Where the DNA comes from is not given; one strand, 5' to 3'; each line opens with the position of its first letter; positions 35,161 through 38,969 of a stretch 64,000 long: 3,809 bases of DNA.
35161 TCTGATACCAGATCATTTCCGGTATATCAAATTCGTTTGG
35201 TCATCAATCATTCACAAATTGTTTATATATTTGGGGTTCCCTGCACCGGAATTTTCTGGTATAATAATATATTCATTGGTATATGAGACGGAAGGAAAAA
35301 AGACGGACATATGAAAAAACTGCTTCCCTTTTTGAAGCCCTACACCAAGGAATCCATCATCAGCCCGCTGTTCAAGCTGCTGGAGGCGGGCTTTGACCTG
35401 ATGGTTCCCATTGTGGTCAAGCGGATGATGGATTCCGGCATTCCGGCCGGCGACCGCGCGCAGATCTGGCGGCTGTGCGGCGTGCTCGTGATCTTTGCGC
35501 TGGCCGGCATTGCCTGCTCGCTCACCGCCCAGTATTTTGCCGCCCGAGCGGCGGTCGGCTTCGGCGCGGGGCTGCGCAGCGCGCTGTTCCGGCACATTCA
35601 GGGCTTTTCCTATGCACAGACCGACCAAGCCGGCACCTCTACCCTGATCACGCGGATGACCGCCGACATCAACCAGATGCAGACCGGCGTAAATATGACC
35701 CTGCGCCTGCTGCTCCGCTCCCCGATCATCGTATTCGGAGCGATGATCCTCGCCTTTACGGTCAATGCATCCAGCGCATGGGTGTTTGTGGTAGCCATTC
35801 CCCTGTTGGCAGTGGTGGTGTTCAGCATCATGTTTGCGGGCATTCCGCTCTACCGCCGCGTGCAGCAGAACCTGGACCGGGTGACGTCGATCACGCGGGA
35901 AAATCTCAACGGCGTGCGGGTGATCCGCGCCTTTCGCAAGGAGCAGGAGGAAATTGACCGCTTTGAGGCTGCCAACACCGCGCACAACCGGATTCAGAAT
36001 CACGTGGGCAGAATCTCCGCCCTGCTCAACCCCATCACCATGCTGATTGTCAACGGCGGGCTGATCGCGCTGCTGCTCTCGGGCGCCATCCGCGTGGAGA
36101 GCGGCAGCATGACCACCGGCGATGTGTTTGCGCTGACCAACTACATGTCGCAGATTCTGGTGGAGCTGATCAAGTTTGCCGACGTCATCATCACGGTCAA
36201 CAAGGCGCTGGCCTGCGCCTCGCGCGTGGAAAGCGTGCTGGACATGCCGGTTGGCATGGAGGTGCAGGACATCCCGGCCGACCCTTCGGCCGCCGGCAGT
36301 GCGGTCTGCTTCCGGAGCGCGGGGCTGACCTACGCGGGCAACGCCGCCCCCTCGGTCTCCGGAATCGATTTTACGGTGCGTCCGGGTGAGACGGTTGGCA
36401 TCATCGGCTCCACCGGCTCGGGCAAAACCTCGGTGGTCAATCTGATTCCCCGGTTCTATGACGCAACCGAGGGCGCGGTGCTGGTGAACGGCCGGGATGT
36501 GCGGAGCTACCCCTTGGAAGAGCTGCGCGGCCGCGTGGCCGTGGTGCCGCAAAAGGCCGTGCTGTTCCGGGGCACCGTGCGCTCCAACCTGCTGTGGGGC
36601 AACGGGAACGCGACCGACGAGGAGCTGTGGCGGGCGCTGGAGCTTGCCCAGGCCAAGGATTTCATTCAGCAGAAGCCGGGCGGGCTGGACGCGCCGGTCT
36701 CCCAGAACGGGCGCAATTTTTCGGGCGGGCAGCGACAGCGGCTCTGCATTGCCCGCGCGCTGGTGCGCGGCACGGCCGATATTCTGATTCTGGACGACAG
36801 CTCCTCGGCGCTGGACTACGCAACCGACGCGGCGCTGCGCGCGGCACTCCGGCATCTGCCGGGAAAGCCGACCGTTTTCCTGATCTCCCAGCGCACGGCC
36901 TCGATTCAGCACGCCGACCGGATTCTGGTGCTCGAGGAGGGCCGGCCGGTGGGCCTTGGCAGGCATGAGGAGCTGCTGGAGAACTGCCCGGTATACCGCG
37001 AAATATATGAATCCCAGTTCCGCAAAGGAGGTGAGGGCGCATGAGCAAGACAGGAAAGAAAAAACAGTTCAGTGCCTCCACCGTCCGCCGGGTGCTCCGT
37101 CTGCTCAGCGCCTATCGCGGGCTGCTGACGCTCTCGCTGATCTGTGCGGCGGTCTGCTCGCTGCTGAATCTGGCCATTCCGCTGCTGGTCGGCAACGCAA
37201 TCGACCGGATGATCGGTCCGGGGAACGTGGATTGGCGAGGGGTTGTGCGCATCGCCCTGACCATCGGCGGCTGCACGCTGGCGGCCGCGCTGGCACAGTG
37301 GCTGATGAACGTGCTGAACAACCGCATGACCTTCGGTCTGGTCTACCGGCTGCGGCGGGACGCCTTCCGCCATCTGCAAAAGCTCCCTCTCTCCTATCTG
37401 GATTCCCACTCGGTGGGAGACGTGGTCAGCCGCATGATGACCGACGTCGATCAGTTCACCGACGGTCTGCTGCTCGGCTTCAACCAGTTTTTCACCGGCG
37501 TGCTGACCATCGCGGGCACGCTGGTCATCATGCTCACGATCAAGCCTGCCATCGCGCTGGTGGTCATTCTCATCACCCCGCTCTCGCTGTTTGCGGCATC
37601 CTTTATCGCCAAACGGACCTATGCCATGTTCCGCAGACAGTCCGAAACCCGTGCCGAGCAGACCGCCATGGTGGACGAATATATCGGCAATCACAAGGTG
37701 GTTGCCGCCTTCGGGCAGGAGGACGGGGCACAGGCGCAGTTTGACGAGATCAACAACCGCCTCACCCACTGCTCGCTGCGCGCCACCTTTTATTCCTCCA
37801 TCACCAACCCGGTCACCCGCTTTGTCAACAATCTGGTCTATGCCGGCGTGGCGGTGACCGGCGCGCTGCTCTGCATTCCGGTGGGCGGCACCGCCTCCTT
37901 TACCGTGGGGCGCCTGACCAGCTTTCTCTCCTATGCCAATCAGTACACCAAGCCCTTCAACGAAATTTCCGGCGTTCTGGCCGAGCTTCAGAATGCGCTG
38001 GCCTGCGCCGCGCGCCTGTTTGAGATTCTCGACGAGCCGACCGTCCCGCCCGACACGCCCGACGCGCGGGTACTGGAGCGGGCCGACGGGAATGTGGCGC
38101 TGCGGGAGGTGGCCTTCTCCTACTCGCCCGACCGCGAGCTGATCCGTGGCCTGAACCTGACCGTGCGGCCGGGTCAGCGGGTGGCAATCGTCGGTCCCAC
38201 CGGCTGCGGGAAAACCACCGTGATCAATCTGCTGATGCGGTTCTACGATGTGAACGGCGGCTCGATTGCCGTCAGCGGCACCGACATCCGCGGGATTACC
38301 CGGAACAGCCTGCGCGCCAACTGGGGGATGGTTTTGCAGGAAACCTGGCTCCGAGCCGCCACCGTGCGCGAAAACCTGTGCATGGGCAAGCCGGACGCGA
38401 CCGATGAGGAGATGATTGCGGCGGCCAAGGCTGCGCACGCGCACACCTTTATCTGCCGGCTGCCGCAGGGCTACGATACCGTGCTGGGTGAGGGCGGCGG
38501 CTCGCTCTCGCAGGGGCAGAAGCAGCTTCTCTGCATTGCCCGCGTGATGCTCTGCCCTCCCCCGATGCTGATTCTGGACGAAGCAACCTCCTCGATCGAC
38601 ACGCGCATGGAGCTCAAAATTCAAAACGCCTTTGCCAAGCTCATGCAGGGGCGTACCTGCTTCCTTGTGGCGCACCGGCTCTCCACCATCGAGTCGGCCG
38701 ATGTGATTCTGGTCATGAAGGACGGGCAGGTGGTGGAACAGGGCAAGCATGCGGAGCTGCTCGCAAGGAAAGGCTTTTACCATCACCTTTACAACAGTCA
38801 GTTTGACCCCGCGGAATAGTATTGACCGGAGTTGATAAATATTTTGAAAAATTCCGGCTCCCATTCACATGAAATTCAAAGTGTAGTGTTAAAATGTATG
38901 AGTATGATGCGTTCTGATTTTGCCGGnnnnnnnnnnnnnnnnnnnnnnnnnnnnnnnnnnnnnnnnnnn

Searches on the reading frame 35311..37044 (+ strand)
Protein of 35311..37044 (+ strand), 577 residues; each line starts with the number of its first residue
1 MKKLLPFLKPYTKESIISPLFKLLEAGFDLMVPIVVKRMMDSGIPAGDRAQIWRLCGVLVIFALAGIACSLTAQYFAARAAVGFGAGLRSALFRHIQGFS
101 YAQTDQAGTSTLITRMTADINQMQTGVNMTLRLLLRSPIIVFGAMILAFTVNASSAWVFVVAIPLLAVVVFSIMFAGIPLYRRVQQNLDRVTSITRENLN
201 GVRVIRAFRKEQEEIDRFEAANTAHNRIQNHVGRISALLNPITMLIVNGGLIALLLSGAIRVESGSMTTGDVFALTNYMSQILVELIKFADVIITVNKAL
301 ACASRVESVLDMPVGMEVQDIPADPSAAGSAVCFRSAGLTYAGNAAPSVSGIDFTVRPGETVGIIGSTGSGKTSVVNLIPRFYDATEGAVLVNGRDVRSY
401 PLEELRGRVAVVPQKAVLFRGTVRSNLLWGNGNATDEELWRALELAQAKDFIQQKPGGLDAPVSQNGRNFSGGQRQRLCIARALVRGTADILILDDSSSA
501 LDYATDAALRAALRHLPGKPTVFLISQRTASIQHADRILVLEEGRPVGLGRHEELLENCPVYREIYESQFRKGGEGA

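Call 68: search_protein_families(library=pfam, proteins=[window:35311-37044:+], max_evalue=0.00001)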
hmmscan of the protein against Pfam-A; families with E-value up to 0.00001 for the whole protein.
window:35311-37044:+ (577 aa): 2 families
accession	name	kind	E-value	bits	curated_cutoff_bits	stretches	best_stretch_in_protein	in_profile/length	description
PF00664.28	ABC_membrane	-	1.3e-46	160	28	1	16-283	2-271/274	ABC transporter transmembrane region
PF00005.33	ABC_tran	-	6.1e-29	101.8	25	1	350-497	2-135/137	ABC transporter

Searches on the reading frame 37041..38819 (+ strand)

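Call 68: search_protein_families(library=pfam, proteins=[window:37041-38819:+], max_evalue=0.00001)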
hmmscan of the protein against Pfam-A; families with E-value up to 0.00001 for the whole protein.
window:37041-38819:+ (592 aa): 2 families
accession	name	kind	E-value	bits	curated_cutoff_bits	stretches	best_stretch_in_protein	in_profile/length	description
PF00664.28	ABC_membrane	-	1.5e-51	176.1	28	1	30-305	2-273/274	ABC transporter transmembrane region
PF00005.33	ABC_tran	-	2.2e-32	112.9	25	1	369-517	2-137/137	ABC transporter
